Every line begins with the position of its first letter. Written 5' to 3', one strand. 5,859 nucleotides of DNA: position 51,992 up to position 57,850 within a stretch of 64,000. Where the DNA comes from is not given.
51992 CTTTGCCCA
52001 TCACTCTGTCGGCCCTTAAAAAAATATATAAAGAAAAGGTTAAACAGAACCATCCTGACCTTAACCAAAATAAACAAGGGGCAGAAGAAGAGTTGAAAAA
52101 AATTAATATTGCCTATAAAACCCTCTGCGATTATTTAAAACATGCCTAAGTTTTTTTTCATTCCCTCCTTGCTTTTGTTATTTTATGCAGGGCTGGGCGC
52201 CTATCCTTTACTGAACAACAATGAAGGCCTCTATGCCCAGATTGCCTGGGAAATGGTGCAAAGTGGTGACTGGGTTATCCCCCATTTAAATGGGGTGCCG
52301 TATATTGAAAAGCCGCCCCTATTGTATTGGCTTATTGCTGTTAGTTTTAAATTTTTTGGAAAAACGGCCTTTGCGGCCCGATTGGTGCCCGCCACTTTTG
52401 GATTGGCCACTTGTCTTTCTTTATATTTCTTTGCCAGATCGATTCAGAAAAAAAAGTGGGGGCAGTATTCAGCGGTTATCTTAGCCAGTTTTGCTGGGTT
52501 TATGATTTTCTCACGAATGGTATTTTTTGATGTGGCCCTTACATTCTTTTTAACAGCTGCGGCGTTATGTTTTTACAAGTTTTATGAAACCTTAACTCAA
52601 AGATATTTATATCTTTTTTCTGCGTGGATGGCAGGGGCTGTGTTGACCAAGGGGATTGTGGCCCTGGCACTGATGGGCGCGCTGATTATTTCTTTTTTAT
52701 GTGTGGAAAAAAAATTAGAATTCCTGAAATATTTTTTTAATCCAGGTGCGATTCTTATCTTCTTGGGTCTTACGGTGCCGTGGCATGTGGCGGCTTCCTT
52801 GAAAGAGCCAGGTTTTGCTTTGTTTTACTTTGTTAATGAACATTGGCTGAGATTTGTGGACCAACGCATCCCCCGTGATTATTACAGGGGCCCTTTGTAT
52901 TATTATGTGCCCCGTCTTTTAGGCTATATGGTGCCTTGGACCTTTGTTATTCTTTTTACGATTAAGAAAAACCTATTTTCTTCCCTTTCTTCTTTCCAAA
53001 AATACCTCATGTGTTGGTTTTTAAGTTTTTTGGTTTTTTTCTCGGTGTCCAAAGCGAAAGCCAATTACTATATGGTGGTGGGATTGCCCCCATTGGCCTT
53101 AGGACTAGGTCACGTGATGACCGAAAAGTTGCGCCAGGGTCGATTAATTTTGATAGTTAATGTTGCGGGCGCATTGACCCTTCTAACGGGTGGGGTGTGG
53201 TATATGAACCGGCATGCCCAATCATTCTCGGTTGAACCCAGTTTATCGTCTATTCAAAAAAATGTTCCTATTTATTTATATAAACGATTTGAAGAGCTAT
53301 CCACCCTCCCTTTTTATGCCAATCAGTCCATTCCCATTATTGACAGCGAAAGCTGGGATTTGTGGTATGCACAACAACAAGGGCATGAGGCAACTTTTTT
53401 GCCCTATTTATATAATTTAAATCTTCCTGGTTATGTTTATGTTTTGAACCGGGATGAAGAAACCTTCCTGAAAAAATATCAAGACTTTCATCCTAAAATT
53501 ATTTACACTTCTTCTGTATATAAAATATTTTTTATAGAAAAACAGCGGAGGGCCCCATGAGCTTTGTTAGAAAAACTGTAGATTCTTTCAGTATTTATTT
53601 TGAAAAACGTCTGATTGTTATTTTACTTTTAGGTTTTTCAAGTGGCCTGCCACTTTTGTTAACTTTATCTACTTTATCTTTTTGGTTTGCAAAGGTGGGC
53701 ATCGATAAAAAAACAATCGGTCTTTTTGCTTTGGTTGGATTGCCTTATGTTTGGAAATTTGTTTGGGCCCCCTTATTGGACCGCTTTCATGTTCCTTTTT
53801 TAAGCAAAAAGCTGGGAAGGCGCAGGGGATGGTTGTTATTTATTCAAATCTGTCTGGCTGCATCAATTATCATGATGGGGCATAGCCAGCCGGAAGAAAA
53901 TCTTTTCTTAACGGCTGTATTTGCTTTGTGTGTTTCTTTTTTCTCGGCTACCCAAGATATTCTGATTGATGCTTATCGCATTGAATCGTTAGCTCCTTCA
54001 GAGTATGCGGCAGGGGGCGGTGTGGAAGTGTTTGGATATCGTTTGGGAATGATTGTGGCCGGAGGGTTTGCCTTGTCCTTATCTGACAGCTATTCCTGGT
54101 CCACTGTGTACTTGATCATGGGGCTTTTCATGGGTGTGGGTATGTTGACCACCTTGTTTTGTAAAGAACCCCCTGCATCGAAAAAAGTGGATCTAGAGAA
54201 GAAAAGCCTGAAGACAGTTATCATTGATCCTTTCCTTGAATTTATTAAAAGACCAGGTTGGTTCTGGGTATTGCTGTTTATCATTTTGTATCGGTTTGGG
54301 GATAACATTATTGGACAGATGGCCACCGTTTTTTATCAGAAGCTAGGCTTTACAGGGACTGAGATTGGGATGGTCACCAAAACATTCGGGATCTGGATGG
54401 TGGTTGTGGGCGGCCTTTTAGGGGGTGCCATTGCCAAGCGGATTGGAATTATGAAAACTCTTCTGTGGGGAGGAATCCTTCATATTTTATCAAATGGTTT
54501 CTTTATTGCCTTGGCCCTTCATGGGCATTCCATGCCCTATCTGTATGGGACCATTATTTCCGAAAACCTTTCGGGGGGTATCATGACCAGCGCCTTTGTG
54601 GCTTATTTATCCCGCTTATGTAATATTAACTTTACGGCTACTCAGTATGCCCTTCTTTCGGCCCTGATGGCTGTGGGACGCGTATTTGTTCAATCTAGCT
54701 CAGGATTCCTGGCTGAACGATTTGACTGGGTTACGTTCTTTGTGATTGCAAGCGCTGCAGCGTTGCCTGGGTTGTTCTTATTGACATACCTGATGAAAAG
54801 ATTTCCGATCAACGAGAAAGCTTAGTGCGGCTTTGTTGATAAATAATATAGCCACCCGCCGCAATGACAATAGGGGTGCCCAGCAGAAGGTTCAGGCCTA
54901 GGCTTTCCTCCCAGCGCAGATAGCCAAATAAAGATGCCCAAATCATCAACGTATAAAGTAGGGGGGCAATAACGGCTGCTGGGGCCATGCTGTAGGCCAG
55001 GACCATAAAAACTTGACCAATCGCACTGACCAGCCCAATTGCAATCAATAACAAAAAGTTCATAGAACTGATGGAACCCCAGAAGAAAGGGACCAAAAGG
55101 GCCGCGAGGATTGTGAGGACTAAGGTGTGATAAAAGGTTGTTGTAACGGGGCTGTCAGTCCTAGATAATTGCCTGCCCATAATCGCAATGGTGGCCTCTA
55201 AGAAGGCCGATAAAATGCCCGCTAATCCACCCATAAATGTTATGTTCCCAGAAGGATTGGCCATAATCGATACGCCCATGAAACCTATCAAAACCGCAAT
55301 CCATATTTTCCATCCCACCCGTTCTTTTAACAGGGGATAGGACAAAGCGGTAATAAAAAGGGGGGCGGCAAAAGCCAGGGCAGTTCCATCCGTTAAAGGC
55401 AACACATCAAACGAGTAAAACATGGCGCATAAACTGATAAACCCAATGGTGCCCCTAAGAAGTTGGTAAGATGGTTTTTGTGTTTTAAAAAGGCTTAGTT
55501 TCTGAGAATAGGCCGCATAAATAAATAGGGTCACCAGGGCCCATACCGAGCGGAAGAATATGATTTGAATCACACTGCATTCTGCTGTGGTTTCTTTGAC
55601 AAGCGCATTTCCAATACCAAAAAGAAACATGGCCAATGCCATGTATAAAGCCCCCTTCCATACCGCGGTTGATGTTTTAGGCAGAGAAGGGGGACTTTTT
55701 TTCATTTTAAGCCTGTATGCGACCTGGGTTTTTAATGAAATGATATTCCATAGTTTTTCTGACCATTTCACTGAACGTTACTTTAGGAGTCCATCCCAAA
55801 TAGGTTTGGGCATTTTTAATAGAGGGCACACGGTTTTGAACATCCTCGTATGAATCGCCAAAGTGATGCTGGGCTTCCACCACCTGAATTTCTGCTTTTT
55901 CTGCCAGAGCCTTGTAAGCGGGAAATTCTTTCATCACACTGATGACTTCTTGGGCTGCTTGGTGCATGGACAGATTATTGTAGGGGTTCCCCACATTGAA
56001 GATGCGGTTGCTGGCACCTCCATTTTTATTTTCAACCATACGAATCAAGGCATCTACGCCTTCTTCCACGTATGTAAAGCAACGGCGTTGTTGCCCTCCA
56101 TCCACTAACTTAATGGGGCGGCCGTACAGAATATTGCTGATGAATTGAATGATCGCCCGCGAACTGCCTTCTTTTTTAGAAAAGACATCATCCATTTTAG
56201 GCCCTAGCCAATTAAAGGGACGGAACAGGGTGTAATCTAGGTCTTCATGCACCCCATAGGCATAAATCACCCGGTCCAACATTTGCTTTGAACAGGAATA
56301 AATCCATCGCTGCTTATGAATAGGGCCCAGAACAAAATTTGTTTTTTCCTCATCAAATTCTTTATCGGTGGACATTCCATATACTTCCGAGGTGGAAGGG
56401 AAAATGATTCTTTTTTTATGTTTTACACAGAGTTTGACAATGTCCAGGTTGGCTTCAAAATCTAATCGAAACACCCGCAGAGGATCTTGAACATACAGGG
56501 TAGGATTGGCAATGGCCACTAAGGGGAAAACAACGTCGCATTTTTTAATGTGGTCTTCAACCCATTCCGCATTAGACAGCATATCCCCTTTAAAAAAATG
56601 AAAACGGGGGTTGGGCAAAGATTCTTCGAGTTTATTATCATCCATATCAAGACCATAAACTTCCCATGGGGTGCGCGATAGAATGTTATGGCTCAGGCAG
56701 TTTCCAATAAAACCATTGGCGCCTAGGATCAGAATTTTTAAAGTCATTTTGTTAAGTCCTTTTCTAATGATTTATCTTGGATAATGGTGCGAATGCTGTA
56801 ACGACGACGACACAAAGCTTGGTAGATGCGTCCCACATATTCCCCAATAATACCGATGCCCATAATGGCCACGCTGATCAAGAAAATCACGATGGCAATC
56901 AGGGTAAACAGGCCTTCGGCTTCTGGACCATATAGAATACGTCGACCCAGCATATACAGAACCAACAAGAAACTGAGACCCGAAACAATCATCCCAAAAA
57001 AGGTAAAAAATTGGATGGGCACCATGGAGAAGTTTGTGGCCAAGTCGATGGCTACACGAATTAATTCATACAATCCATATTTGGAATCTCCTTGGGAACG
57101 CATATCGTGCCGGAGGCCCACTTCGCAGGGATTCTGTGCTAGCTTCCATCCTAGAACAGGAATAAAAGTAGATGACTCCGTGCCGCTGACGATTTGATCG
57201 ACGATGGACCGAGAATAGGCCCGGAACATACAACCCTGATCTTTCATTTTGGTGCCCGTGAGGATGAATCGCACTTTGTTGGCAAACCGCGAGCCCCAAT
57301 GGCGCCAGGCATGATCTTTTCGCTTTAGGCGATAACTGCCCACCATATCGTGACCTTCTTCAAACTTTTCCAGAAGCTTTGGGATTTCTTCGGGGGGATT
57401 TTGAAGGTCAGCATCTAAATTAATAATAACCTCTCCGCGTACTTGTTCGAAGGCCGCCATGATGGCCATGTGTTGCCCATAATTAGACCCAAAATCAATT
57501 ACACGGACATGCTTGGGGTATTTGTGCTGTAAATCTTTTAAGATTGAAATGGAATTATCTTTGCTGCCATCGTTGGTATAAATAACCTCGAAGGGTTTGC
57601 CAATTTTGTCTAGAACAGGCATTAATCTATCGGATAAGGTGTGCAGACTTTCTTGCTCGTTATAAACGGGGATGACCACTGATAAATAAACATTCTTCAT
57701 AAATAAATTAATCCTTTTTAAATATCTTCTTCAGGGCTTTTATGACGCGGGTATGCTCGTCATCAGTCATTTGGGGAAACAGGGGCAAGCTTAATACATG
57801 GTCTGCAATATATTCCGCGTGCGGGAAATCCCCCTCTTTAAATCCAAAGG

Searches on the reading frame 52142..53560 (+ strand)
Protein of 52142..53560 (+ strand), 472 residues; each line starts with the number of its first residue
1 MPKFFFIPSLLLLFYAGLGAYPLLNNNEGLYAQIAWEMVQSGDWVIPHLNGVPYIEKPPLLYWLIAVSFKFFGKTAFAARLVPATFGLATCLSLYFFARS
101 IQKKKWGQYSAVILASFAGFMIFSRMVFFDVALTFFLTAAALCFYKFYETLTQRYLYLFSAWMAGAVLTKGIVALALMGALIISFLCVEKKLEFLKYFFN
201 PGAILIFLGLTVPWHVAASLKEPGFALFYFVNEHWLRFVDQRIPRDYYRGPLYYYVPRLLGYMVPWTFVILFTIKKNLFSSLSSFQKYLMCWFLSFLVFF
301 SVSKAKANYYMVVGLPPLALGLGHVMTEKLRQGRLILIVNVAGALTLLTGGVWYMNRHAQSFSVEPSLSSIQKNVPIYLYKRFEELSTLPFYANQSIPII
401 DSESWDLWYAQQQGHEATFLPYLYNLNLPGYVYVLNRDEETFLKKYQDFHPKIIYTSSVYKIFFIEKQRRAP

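Call 55: search_protein_families(library=pfam, proteins=[window:52142-53560:+], max_evalue=0.00001)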
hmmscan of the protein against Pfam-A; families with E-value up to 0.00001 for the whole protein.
window:52142-53560:+ (472 aa): 2 families
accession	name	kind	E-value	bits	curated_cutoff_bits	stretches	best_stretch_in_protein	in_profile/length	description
PF13231.12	PMT_2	-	2.5e-17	64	26.1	1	57-214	2-157/160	Dolichyl-phosphate-mannose-protein mannosyltransferase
PF02366.24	PMT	-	1.5e-15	57.9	22.7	1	31-228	35-244/245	Dolichyl-phosphate-mannose-protein mannosyltransferase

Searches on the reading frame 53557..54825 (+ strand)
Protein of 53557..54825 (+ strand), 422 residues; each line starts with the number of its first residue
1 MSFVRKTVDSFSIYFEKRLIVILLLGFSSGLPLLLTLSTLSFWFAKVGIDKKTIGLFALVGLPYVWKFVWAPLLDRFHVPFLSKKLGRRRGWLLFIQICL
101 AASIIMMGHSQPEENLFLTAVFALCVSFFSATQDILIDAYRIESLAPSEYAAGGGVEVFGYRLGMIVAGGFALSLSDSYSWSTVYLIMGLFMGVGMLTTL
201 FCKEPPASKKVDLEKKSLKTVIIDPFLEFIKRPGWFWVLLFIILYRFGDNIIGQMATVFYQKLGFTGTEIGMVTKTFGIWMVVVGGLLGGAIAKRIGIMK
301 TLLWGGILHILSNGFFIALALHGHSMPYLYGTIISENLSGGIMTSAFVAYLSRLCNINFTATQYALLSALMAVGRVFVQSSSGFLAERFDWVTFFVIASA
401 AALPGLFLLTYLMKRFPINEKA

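Call 55: search_protein_families(library=pfam, proteins=[window:53557-54825:+], max_evalue=0.00001)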
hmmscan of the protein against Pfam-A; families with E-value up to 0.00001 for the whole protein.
window:53557-54825:+ (422 aa): 3 families
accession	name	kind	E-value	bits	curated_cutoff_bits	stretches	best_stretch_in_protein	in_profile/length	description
PF07690.21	MFS_1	-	3.6e-32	112.1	33.4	2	23-376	2-344/347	Major Facilitator Superfamily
PF13000.13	Acatn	-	8.9e-12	44.7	23.7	1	21-115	4-96/546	Acetyl-coenzyme A transporter 1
PF13347.12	MFS_2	-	1.1e-06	27.9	27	0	36-352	17-340/427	MFS/sugar transport protein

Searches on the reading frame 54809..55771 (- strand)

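Call 55: search_protein_families(library=pfam, proteins=[window:54809-55771:-], max_evalue=0.00001)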
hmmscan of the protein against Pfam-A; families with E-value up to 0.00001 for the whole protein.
window:54809-55771:- (320 aa): 1 family
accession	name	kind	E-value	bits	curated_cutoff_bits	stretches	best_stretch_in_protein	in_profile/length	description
PF00892.27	EamA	-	2.3e-26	93.1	28.2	2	39-170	2-133/135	EamA-like transporter family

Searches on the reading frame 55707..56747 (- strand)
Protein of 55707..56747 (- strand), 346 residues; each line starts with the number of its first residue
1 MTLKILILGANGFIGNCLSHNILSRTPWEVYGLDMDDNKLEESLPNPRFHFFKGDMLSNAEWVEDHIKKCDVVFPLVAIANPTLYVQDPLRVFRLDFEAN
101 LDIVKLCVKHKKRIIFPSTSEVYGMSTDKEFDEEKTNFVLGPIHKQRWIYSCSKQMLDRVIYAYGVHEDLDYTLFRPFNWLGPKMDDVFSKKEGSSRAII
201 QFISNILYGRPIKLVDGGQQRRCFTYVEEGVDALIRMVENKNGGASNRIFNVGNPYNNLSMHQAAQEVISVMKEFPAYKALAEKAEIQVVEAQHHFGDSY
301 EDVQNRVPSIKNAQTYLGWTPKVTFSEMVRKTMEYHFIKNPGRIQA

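Call 55: search_protein_families(library=pfam, proteins=[window:55707-56747:-], max_evalue=0.00001)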
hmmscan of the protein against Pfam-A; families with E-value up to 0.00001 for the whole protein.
window:55707-56747:- (346 aa): 4 families
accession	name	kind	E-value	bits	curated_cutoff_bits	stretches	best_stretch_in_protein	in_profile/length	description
PF01370.27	Epimerase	-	1.5e-45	155.9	20.9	1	5-253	1-240/240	NAD dependent epimerase/dehydratase family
PF16363.11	GDP_Man_Dehyd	-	1.1e-33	117.5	27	1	6-332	1-332/332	GDP-mannose 4,6 dehydratase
PF13460.12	NAD_binding_10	-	1.6e-07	31.8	27.2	1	9-177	1-143/184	NAD(P)H-binding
PF01073.25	3Beta_HSD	-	5.7e-07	29.3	22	1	6-161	1-157/280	3-beta hydroxysteroid dehydrogenase/isomerase family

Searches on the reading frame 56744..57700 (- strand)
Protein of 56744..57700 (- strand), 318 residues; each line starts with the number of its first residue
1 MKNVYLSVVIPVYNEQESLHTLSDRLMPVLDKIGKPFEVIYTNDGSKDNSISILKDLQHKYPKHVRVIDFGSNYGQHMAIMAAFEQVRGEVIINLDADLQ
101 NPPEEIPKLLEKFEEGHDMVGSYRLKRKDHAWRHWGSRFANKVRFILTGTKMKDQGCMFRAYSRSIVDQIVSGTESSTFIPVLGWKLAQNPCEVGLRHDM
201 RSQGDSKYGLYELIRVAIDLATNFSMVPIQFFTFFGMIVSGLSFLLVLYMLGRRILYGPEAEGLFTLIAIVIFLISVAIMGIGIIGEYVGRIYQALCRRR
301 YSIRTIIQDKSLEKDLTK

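Call 67: search_protein_families(library=ncbifam, proteins=[window:56744-57700:-], max_evalue=0.00001)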
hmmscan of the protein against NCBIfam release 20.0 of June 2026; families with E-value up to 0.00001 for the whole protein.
window:56744-57700:- (318 aa): 13 families
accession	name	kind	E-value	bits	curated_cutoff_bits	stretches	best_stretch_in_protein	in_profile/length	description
NF007986.1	PRK10714.1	equivalog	9.1e-86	287.7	529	1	6-310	8-315/316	undecaprenyl-phosphate 4-deoxy-4-formamido-L-arabinose transferase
NF047588.1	GlcsyltransPgfSStrep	equivalog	6.4e-50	170.1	500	1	6-301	3-299/308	glycosyltransferase PgfS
TIGR04283.1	glyco_like_mftF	equivalog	5.2e-13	49.1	182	1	6-160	1-144/221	TIGR04283 family arsenosugar biosynthesis glycosyltransferase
TIGR03937.1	PgaC_IcaA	equivalog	7.3e-13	48.2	422.3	1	5-105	46-142/407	poly-beta-1,6-N-acetyl-D-glucosamine synthase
NF041875.1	EPS_EpsD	equivalog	2.1e-11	43.8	370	1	6-140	1-136/325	exopolysaccharide biosynthesis glycosyltransferase EpsD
NF007482.0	PRK10073.1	equivalog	2.2e-11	43.4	423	1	4-113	6-110/334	glycosyltransferase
NF041391.1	DPhHxTase_Halo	equivalog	2.5e-11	43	375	1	12-171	3-154/213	dolichyl-phosphate hexose transferase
TIGR04182.1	glyco_TIGR04182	equivalog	9e-11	41.7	325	1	7-289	3-282/293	S-layer glycoprotein N-glycosyltransferase AglJ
TIGR03111.1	glyc2_xrt_Gpos1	hypoth_equivalog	4.1e-08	32.5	363.95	1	6-119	51-162/439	TIGR03111 family XrtG-associated glycosyltransferase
NF038302.1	EPS_HpsE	equivalog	1.3e-07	30.9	300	1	6-123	3-120/307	hormogonium polysaccharide biosynthesis glycosyltransferase HpsE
TIGR04242.1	nodulat_NodC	equivalog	5.9e-07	28.8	550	1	7-115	51-158/395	chitooligosaccharide synthase NodC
NF047683.1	TeichurnBiosyTuaG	equivalog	1.3e-06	28.3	400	1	5-113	7-111/252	teichuronic acid biosynthesis protein TuaG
NF050050.1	ProtGlycPglI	equivalog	3.8e-06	26.5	500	1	5-128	3-123/306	GalNAc(5)-diNAcBac-PP-undecaprenol beta-1,3-glucosyltransferase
